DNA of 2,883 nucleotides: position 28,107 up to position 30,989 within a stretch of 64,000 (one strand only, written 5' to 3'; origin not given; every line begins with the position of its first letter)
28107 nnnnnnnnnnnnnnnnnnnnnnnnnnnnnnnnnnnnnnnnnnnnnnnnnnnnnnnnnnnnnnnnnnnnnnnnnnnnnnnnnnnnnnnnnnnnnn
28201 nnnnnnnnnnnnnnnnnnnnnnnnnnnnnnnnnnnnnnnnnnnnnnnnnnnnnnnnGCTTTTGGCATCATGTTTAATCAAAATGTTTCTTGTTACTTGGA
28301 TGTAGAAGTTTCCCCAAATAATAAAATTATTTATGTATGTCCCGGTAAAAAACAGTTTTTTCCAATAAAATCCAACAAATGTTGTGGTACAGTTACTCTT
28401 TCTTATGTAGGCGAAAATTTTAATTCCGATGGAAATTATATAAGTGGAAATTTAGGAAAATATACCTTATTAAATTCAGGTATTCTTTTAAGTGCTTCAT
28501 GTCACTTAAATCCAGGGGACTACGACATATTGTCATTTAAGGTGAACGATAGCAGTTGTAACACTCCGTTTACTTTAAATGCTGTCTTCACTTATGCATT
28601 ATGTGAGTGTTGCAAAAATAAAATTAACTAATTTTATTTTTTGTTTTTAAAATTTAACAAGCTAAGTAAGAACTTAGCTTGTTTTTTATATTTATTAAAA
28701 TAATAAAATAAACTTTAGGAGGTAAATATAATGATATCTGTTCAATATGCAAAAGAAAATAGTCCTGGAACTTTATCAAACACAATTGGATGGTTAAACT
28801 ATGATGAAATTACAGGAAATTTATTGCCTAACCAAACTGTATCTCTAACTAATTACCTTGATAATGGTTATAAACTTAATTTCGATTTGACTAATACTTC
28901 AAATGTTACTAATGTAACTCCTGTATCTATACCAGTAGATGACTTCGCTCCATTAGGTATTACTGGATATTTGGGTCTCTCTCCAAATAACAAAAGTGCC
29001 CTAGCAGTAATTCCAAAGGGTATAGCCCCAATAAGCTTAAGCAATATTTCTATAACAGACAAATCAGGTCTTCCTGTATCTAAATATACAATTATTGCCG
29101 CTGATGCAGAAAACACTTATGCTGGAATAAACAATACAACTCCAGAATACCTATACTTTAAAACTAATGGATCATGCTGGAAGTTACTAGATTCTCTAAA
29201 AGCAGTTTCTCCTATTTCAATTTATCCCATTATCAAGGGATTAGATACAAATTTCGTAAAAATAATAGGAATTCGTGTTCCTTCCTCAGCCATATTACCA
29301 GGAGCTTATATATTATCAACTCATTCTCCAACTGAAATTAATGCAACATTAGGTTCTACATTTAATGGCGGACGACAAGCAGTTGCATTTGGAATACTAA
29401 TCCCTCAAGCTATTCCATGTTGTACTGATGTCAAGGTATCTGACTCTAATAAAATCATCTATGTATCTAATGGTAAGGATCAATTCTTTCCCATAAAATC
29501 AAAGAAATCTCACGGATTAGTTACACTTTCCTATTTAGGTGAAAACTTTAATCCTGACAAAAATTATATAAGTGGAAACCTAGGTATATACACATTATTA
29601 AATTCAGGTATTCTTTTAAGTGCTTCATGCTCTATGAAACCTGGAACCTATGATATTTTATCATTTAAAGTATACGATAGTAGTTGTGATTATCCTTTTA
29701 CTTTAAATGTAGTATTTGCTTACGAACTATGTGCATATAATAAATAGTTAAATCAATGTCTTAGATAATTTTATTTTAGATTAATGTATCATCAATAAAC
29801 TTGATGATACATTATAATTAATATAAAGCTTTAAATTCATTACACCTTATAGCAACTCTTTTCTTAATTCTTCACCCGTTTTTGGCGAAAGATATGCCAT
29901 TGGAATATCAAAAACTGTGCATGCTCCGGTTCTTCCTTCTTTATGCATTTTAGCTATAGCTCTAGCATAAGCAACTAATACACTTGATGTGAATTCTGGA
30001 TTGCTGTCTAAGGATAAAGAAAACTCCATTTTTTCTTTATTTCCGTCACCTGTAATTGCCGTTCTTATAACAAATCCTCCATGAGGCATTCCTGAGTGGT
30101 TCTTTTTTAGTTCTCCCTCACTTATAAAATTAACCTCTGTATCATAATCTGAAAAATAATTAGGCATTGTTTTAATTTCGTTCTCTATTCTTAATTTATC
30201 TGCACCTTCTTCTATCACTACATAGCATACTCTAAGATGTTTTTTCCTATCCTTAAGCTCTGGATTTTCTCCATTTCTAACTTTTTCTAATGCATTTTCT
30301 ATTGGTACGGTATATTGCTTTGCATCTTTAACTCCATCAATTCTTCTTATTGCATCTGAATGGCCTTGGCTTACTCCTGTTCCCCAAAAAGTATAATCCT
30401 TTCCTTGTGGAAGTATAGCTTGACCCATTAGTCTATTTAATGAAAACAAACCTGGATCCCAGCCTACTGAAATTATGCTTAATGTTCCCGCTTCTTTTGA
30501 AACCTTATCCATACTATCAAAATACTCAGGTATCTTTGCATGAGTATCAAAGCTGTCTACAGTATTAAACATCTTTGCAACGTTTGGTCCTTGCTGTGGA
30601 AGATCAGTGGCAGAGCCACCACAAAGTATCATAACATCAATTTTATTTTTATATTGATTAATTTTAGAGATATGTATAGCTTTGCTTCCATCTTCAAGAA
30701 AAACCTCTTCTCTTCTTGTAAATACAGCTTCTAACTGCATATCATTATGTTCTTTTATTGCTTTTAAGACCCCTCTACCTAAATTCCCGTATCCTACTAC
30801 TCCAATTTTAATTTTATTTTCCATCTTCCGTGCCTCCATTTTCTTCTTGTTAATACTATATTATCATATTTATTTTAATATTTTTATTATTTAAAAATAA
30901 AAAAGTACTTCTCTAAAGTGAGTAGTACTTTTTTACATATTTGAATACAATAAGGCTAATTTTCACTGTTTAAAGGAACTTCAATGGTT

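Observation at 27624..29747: Tandem paralogous STN-rich, Cys-rich proteins of unknown family behind a 1-kb AT-rich spacer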

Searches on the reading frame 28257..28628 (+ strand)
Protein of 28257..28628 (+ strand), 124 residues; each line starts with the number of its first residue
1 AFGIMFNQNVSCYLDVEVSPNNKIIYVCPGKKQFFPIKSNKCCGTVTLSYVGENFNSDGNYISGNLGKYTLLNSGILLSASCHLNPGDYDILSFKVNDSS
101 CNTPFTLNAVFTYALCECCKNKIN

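Call 43: find_homologous_proteins(query=A4, max_evalue=0.001)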
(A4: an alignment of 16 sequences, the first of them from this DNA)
Query A4 (16 sequences) (124 aa, profile of the alignment): 61 proteins with E <= 0.001 among 245 candidates.
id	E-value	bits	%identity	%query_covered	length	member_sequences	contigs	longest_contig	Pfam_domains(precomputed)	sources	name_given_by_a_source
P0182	3.9e-38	148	37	87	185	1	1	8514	-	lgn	-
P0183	1.1e-37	146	40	90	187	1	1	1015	-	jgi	-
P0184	3.7e-37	145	38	90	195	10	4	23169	-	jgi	jgi:hypothetical protein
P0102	3.9e-37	145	37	87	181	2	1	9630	-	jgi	jgi:hypothetical protein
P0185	6.0e-37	144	38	87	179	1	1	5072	-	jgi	jgi:hypothetical protein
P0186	8.5e-37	144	38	87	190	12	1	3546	-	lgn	-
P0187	1.6e-36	143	41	87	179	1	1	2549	-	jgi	-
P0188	3.0e-36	142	38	90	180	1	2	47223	-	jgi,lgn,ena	-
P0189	4.3e-36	141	37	90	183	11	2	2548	-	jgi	-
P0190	1.3e-35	140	38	87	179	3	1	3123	-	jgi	-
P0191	1.3e-35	140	36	90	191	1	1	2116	-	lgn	-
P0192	1.3e-35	140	38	90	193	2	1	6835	-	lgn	-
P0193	1.6e-35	139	37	87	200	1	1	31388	-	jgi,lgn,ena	-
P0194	1.7e-35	139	37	90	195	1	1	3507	-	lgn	-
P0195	5.8e-35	138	35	92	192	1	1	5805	-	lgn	-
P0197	1.6e-34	136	37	85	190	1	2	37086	-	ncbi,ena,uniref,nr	ncbi:hypothetical protein CLPUN_41830 [Clostridium puniceum]|uniref:Uncharacterized protein n=1 Tax=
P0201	5.6e-34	134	34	87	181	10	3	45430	-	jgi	jgi:hypothetical protein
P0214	2.9e-31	126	34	90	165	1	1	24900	-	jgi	jgi:hypothetical protein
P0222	2.2e-30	123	37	94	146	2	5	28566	-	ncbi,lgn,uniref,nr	ncbi:hypothetical protein [Clostridium sp.]|uniref:hypothetical protein n=1 Tax=Clostridium sp. TaxI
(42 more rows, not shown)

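Call 45: find_encoding_contigs(protein=P0197, flank=10000, max_places=1)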
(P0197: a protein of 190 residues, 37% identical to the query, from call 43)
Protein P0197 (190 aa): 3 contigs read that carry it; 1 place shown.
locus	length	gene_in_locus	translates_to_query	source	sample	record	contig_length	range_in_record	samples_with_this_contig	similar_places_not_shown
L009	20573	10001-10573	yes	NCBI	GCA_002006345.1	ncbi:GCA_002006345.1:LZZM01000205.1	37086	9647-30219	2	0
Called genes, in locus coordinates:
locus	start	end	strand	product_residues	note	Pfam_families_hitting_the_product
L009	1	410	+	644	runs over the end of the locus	PF00005:ABC_tran, PF02463:SMC_N (faint), PF01926:MMR_HSR1 (faint), PF13304:AAA_21 (faint), PF13401:AAA_22 (faint), PF12848:ABC_tran_Xtn, PF00005:ABC_tran, PF16326:ABC_tran_CTD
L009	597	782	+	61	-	-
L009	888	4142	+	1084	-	PF08455:SNF2_assoc, PF00176:SNF2-rel_dom, PF04851:ResIII, PF00271:Helicase_C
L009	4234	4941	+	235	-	PF02308:MgtC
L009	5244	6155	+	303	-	PF10728:DUF2520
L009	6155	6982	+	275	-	PF02548:Pantoate_transf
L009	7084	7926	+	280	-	PF02569:Pantoate_ligase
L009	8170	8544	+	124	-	PF02261:Asp_decarbox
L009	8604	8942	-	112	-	-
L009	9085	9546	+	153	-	-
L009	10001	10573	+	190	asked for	-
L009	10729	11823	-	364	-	PF01041:DegT_DnrJ_EryC1, PF00266:Aminotran_5 (faint)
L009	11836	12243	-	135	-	PF05523:FdtA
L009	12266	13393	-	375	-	PF04577:Glyco_transf_61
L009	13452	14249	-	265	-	PF24894:Hexapep_GlmU (faint), PF25084:LbH_EIF2B (weak), PF25087:GMPPB_C (weak), PF00132:Hexapep (weak), PF25087:GMPPB_C (weak), PF25084:LbH_EIF2B, PF25087:GMPPB_C (weak), PF00132:Hexapep (weak), +2 more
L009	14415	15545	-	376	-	PF04577:Glyco_transf_61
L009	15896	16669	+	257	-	PF00483:NTP_transferase, PF12804:NTP_transf_3 (weak)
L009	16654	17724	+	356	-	PF01073:3Beta_HSD, PF01370:Epimerase, PF02719:Polysacc_synt_2, PF04321:RmlD_sub_bind, PF07993:NAD_binding_4 (faint), PF16363:GDP_Man_Dehyd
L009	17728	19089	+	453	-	PF01041:DegT_DnrJ_EryC1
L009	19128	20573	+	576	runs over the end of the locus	PF02776:TPP_enzyme_N, PF00205:TPP_enzyme_M, PF02775:TPP_enzyme_C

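Call 46: find_encoding_contigs(protein=P0188, flank=10000, max_places=1)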
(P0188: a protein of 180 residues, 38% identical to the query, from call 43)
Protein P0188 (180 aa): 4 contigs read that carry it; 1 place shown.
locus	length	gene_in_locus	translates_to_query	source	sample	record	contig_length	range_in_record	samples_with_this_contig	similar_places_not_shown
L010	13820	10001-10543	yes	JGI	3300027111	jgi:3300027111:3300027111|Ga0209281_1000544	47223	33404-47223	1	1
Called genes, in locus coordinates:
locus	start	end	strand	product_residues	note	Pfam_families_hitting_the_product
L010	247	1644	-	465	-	PF00206:Lyase_1, PF10415:FumaraseC_C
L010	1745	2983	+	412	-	PF00071:Ras, PF01926:MMR_HSR1, PF02421:FeoB_N, PF03193:RsgA_GTPase (faint), PF00350:Dynamin_N (faint), PF00009:GTP_EFTU, PF18128:HydF_dimer, PF18133:HydF_tetramer, +1 more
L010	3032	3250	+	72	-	-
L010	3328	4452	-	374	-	PF00724:Oxidored_FMN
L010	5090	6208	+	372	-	PF10728:DUF2520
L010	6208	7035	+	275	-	PF02548:Pantoate_transf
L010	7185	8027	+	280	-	PF02569:Pantoate_ligase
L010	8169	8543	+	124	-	PF02261:Asp_decarbox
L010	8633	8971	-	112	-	-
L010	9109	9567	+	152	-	-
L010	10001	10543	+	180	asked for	-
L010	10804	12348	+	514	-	PF00535:Glycos_transf_2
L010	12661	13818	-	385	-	?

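Call 47: find_encoding_contigs(protein=P0222, flank=10000, max_places=1)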
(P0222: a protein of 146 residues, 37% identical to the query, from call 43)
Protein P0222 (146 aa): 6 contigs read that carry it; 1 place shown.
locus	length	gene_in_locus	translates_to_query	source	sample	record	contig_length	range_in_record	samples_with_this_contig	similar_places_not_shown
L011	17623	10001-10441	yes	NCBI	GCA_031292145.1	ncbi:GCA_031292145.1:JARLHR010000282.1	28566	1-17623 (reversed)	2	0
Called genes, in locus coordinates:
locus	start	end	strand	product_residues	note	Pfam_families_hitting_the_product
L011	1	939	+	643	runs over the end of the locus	PF00005:ABC_tran, PF02463:SMC_N (faint), PF13304:AAA_21 (faint), PF13401:AAA_22 (faint), PF12848:ABC_tran_Xtn, PF00005:ABC_tran, PF16326:ABC_tran_CTD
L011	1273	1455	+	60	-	-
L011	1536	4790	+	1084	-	PF08455:SNF2_assoc, PF00176:SNF2-rel_dom, PF04851:ResIII, PF00271:Helicase_C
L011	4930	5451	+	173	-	PF02308:MgtC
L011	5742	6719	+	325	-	PF10727:Rossmann-like (weak), PF10728:DUF2520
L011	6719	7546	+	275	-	PF02548:Pantoate_transf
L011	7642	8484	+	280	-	PF02569:Pantoate_ligase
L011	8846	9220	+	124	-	PF02261:Asp_decarbox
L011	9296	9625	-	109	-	-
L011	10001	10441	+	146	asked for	-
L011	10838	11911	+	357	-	PF00155:Aminotran_1_2 (weak), PF01041:DegT_DnrJ_EryC1, PF01212:Beta_elim_lyase (faint)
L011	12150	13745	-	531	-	PF13712:Glyco_tranf_2_5, PF00535:Glycos_transf_2, PF13641:Glyco_tranf_2_3 (weak)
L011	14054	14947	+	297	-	PF00483:NTP_transferase, PF12804:NTP_transf_3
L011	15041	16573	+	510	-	PF00535:Glycos_transf_2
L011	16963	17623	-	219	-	?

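Call 83: search_protein_families(library=phrogs, proteins=[P0197, L010:9109-9564:+], max_evalue=0.01)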
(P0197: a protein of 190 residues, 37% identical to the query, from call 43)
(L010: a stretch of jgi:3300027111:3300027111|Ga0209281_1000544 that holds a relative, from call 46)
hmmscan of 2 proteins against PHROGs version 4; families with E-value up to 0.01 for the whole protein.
P0197 (190 aa): 0 families

L010:9109-9564:+ (152 aa): 0 families

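Call 90: search_solved_structures(query=A4, max_evalue=10)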
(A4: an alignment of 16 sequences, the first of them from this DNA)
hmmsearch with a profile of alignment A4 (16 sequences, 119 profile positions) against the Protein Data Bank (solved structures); distinct sequences matched with E-value up to 10: 0.

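Call 93: find_encoding_contigs(protein=P0201, flank=10000, max_places=1)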
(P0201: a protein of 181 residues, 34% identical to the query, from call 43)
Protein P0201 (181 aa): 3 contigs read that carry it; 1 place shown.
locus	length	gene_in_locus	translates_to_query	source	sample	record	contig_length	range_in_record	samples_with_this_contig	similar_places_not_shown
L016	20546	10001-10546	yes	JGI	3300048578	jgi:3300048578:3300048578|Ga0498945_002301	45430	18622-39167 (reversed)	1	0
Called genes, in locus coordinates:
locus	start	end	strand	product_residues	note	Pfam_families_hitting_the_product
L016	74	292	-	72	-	PF11148:DUF2922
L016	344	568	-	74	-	PF07872:DUF1659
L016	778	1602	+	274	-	PF02517:Rce1-like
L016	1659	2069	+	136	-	PF00583:Acetyltransf_1, PF13673:Acetyltransf_10, PF13508:Acetyltransf_7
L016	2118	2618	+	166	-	PF00583:Acetyltransf_1, PF13673:Acetyltransf_10 (weak), PF13508:Acetyltransf_7 (weak)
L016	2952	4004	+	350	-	PF13407:Peripla_BP_4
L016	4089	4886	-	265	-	PF04018:VCA0040-like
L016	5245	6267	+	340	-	PF10727:Rossmann-like (weak), PF10728:DUF2520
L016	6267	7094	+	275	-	PF02548:Pantoate_transf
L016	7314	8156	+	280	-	PF02569:Pantoate_ligase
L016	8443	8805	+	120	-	PF02261:Asp_decarbox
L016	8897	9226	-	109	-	-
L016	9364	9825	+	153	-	-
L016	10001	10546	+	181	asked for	-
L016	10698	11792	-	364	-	PF00155:Aminotran_1_2 (weak), PF01041:DegT_DnrJ_EryC1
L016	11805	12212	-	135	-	PF05523:FdtA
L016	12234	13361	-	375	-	PF04577:Glyco_transf_61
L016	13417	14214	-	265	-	PF21711:DCTN5 (faint), PF24894:Hexapep_GlmU (faint), PF25087:GMPPB_C (weak), PF14602:Hexapep_2 (faint), PF00132:Hexapep (weak), PF25084:LbH_EIF2B (weak), PF25087:GMPPB_C (weak), PF00132:Hexapep (weak)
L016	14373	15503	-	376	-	PF04577:Glyco_transf_61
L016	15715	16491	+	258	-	PF00483:NTP_transferase, PF12804:NTP_transf_3 (weak)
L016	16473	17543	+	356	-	PF01073:3Beta_HSD, PF01370:Epimerase, PF02719:Polysacc_synt_2, PF04321:RmlD_sub_bind, PF07993:NAD_binding_4 (faint), PF16363:GDP_Man_Dehyd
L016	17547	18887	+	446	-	PF01041:DegT_DnrJ_EryC1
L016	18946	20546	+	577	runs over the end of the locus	PF02776:TPP_enzyme_N, PF00205:TPP_enzyme_M, PF02775:TPP_enzyme_C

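Call 94: find_encoding_contigs(protein=P0193, flank=10000, max_places=1)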
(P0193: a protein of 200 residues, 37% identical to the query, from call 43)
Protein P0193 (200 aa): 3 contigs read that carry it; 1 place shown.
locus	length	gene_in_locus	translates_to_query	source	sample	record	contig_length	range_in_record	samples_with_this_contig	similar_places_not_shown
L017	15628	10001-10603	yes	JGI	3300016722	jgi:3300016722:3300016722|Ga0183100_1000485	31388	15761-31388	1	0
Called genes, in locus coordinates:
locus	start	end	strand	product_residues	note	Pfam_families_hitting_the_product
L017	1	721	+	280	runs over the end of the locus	PF02569:Pantoate_ligase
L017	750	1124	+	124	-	PF02261:Asp_decarbox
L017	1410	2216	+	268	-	PF25250:DUF7852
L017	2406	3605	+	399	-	PF25250:DUF7852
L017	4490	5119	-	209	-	-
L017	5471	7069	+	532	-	-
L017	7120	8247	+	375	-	PF12673:SipL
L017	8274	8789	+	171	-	PF12673:SipL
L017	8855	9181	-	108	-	-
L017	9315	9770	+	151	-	-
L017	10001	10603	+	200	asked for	-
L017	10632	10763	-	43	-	-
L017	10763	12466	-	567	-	-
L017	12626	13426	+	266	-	PF07029:CryBP1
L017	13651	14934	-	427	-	-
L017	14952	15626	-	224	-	?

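Call 95: find_encoding_contigs(protein=P0214, flank=10000, max_places=1)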
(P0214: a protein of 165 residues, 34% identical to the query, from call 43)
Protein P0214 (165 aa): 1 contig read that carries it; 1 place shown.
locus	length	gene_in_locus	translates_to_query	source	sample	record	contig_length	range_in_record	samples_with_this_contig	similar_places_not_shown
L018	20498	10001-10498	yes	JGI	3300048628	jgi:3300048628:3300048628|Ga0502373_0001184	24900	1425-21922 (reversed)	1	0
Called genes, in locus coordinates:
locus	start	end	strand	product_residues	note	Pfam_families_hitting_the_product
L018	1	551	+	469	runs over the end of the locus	PF01235:Na_Ala_symp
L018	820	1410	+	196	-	PF08876:DUF1836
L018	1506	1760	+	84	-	-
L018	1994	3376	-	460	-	PF04087:DUF389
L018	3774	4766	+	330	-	PF10727:Rossmann-like (weak), PF10728:DUF2520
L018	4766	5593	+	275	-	PF02548:Pantoate_transf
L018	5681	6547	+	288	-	PF02569:Pantoate_ligase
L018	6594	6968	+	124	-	PF02261:Asp_decarbox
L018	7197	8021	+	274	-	PF25250:DUF7852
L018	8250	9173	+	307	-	PF25250:DUF7852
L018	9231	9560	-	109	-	-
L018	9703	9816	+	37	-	-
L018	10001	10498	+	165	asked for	-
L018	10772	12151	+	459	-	PF08245:Mur_ligase_M, PF02875:Mur_ligase_C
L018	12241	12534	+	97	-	-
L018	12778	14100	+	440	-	PF04970:LRAT (faint), PF00877:NLPC_P60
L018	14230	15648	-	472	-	PF02655:ATP-grasp_3, PF02786:CPSase_L_D2 (weak), PF13535:ATP-grasp_4, PF18603:LAL_C2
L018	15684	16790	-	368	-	PF08245:Mur_ligase_M, PF02875:Mur_ligase_C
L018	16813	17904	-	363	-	PF14398:ATPgrasp_YheCD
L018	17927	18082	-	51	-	PF08282:Hydrolase_3 (weak)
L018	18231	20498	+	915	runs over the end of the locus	PF01624:MutS_I, PF05188:MutS_II, PF05192:MutS_III, PF05190:MutS_IV, PF00488:MutS_V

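Call 98: search_protein_families(library=pfam, proteins=[L017:1410-2213:+, L017:2406-3602:+, L017:4493-5119:-, L017:5471-7066:+, L017:7120-8244:+, L017:8274-8786:+, L017:12626-13423:+, L017:10766-12466:-, L017:13654-14934:-], max_evalue=0.001)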
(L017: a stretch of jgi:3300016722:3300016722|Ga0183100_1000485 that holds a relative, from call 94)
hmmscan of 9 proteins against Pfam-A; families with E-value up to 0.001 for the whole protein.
L017:1410-2213:+ (268 aa): 1 family
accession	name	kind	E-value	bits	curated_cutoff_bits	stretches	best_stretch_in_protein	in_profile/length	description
PF25250.1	DUF7852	-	3.9e-16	59.8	22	1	43-129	118-207/238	Domain of unknown function (DUF7852)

L017:2406-3602:+ (399 aa): 1 family
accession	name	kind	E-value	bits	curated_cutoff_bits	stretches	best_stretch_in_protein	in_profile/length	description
PF25250.1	DUF7852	-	1.1e-12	48.5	22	1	155-263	95-209/238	Domain of unknown function (DUF7852)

L017:4493-5119:- (209 aa): 1 family
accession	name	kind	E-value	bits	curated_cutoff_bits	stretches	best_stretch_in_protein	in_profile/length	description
PF12673.12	SipL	-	0.00017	22.2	23.6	1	41-122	2-74/78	SipL, SPOCS domain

L017:5471-7066:+ (532 aa): 1 family
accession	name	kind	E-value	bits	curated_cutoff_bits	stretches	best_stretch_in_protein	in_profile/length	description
PF01391.23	Collagen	-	3e-25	88.2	27.2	3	76-134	1-59/60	Collagen triple helix repeat (20 copies)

L017:7120-8244:+ (375 aa): 1 family
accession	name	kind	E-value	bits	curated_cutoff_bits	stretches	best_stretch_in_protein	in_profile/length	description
PF12673.12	SipL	-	2.7e-20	72.8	23.6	2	254-350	2-76/78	SipL, SPOCS domain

L017:8274-8786:+ (171 aa): 1 family
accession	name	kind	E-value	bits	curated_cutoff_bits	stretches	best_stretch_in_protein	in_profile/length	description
PF12673.12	SipL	-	2.2e-10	41.1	23.6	1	47-151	1-77/78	SipL, SPOCS domain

L017:12626-13423:+ (266 aa): 1 family
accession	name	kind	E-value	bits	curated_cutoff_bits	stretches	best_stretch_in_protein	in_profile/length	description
PF07029.16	CryBP1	-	6.1e-10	39.9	25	1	56-193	4-154/180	CryBP1 protein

L017:10766-12466:- (567 aa): 0 families

L017:13654-14934:- (427 aa): 0 families

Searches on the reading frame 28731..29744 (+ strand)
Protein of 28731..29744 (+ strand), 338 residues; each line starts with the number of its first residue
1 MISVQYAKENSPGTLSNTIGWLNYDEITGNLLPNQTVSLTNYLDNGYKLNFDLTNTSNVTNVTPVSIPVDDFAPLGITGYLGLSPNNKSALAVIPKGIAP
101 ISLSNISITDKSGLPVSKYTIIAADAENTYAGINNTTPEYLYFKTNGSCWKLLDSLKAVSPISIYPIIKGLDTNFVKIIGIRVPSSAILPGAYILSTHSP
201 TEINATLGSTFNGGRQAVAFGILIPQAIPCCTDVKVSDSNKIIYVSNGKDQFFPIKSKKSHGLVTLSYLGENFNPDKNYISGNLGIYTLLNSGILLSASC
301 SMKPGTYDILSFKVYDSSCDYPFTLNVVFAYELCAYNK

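Call 4: search_protein_families(library=pfam, proteins=[window:28731-29744:+], max_evalue=1)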
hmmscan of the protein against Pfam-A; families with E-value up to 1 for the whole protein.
window:28731-29744:+ (338 aa): 1 family
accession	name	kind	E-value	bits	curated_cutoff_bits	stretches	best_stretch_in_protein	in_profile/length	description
PF18651.6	CshA_NR2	-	2.5e-16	60.9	24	1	17-222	1-195/196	Surface adhesin CshA non-repetitive domain 2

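Call 5: search_protein_families(library=ncbifam, proteins=[window:28731-29744:+], max_evalue=1)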
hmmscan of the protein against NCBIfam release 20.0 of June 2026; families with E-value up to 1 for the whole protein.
window:28731-29744:+ (338 aa): 0 families

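Call 7: search_solved_structures(query=window:28731-29744:+, max_evalue=1, show_alignments=1)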
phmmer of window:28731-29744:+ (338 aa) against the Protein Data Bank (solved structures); distinct sequences matched with E-value up to 1: 0.

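Call 83: search_protein_families(library=phrogs, proteins=[window:28731-29744:+], max_evalue=0.01)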
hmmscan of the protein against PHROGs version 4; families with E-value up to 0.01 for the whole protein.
window:28731-29744:+ (338 aa): 0 families

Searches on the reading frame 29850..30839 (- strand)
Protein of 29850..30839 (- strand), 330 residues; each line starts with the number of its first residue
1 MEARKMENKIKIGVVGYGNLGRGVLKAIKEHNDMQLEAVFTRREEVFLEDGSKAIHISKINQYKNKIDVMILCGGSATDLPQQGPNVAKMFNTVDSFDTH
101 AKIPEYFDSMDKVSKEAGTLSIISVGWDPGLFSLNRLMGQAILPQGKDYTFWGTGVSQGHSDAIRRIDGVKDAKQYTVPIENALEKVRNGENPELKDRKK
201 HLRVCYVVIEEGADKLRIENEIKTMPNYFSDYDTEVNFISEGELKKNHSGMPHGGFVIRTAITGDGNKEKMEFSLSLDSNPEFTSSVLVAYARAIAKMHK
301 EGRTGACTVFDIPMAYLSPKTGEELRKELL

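Call 88: search_protein_families(library=pfam, proteins=[window:29850-30839:-], max_evalue=0.00001)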
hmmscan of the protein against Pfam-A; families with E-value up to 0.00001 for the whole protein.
window:29850-30839:- (330 aa): 1 family
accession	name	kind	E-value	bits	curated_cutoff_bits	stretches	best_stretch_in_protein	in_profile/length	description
PF16654.10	DAPDH_C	-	2e-78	262.1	30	1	126-279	1-154/154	Diaminopimelic acid dehydrogenase C-terminal domain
